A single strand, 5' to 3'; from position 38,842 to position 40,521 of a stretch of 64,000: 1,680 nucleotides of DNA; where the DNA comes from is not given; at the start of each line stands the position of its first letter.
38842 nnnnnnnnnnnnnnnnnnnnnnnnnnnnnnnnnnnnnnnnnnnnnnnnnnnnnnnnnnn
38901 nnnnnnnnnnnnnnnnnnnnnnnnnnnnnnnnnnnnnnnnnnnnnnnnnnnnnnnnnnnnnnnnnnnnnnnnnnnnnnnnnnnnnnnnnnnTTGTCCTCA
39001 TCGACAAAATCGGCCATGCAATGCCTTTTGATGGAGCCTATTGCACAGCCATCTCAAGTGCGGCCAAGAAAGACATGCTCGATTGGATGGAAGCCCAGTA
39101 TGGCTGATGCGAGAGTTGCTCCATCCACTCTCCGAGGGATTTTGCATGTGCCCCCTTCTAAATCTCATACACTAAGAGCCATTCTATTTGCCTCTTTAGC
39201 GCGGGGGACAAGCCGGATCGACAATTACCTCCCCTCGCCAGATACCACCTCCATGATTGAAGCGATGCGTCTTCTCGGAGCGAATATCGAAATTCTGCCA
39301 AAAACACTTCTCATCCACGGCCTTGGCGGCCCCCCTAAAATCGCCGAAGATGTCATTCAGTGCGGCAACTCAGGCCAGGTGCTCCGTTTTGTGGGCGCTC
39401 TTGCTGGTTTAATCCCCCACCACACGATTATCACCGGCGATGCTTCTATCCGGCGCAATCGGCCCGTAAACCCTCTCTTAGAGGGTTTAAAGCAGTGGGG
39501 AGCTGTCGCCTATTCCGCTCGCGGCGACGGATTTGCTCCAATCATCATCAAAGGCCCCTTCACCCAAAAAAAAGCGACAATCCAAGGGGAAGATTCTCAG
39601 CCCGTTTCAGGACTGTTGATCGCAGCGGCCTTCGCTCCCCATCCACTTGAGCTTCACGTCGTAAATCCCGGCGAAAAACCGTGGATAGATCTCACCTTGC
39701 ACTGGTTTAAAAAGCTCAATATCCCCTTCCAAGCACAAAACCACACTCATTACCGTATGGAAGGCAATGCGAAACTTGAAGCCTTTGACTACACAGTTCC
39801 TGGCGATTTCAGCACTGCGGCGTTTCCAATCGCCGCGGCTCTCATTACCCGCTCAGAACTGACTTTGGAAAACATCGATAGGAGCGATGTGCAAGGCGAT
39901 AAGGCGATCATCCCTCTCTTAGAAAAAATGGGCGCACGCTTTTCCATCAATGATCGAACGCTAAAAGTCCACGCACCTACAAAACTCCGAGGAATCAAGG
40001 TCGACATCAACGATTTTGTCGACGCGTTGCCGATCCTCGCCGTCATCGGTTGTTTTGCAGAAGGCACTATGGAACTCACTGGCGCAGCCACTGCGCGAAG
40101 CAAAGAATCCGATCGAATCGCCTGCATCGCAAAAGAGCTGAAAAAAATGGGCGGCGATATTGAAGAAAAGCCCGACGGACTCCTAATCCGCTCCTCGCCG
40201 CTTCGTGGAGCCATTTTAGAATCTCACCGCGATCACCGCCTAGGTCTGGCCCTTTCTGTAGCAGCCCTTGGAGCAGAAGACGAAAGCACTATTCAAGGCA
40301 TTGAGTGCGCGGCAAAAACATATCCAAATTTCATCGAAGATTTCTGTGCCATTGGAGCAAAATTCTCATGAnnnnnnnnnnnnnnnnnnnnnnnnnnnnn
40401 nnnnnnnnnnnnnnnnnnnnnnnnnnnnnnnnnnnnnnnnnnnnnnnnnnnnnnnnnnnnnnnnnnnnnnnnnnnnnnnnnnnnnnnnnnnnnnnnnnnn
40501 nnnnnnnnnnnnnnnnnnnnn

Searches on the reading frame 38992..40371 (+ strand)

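Call 62: search_protein_families(library=pfam, proteins=[window:38992-40371:+], max_evalue=0.00001)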
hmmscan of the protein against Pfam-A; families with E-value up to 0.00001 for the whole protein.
window:38992-40371:+ (459 aa): 1 family
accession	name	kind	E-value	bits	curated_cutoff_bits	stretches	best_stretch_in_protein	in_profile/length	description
PF00275.25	EPSP_synthase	-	2.2e-103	346.6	22.8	1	44-450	4-416/417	EPSP synthase (3-phosphoshikimate 1-carboxyvinyltransferase)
